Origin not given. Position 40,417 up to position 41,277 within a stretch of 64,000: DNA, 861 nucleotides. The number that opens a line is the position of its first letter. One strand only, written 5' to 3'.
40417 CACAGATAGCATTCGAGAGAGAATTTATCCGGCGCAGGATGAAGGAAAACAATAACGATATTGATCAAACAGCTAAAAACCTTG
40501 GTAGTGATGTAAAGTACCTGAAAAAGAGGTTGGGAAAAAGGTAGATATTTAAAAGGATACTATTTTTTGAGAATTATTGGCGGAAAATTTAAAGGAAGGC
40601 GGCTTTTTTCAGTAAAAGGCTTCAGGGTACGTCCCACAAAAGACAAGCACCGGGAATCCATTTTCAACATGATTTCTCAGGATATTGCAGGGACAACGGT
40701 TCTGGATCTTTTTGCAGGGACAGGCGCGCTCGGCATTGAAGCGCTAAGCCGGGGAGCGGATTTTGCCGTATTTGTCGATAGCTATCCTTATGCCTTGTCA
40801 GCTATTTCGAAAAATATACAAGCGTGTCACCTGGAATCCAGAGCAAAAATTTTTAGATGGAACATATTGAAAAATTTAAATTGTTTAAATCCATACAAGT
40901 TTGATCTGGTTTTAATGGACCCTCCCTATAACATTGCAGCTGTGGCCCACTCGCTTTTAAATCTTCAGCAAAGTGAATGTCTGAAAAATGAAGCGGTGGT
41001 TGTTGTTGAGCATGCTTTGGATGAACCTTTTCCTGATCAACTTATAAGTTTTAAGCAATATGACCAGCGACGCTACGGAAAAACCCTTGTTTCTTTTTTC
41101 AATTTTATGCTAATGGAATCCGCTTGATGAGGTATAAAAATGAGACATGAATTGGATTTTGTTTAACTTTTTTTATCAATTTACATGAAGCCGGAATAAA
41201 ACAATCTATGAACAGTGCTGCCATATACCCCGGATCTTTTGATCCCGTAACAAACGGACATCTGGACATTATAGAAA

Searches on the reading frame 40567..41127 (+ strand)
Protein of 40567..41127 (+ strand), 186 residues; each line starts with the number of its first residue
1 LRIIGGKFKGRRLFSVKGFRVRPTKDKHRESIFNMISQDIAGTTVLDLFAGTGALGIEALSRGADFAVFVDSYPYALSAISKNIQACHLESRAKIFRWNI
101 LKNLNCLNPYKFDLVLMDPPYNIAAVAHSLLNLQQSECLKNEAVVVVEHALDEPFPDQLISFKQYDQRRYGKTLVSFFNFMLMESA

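Call 44: search_protein_families(library=pfam, proteins=[window:40567-41127:+], max_evalue=0.01)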
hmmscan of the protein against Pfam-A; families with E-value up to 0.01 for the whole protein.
window:40567-41127:+ (186 aa): 11 families
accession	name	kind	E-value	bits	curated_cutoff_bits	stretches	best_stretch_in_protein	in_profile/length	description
PF03602.21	Cons_hypoth95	-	1.5e-50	171.8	24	1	1-178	1-181/182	Conserved hypothetical protein 95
PF05175.20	MTS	-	1.8e-08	34.6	23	1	34-125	25-112/170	Methyltransferase small domain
PF10294.15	Methyltransf_16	-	2.6e-06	27.7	21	1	36-146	41-154/174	Lysine methyltransferase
PF06325.19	PrmA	-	3.2e-05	24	22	1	39-125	159-236/296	Ribosomal protein L11 methyltransferase (PrmA)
PF02475.24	TRM5-TYW2_MTfase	-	5.8e-05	23.5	28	1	29-145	27-133/164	TRM5/TYW2 methyltransferase domain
PF02086.21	MethyltransfD12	-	0.00012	22.4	22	0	26-63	6-42/253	D12 class N6 adenine-specific DNA methyltransferase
PF13847.12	Methyltransf_31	-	0.00018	21.6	27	1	42-156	4-119/145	Methyltransferase domain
PF01555.25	N6_N4_Mtase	-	0.0012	19.3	26.7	0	37-67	179-207/221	DNA methylase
PF01170.24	UPF0020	-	0.0027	17.9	22.3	0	37-126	24-136/197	RMKL-like, methyltransferase domain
PF10672.15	Methyltrans_SAM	-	0.0041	16.9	27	1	36-121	118-205/286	S-adenosylmethionine-dependent methyltransferase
PF13649.12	Methyltransf_25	-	0.0051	17.9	27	1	45-117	1-70/97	Methyltransferase domain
